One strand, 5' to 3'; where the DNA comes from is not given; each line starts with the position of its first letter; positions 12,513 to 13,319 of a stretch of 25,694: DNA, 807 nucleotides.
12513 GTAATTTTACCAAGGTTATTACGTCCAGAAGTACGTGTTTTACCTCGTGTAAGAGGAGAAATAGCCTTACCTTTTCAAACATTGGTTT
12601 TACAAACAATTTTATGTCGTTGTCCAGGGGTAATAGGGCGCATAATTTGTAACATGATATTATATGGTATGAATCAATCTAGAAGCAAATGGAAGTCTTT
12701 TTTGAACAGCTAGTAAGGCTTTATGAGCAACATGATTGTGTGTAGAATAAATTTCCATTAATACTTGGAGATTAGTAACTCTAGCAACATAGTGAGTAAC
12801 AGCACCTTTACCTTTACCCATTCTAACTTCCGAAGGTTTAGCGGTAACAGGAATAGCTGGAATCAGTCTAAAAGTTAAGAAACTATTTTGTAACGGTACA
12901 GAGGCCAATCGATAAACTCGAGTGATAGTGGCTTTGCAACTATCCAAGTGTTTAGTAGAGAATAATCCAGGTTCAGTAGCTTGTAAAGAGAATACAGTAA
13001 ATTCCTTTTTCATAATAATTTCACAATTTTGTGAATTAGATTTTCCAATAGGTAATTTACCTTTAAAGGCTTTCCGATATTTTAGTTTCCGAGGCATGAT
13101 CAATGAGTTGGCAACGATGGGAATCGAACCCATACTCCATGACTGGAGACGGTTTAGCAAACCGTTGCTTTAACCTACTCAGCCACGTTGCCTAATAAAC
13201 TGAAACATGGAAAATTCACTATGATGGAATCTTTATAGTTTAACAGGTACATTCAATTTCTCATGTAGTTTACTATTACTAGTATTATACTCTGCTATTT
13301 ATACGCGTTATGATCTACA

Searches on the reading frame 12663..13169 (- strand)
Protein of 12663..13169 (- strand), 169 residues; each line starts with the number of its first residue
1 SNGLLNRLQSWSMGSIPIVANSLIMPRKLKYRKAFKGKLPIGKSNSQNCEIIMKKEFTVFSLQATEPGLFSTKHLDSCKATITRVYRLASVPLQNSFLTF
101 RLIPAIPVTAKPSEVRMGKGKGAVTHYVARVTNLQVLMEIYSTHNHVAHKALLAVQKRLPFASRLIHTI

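Call 15: search_protein_families(library=pfam, proteins=[window:12663-13169:-], max_evalue=0.1)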
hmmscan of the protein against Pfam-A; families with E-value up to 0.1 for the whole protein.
seq(169 aa): 1 family
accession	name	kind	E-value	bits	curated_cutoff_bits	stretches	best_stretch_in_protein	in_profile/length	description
PF00252.24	Ribosomal_L16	-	3.1e-25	89.1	27.9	1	26-165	1-131/132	Ribosomal protein L16p/L10e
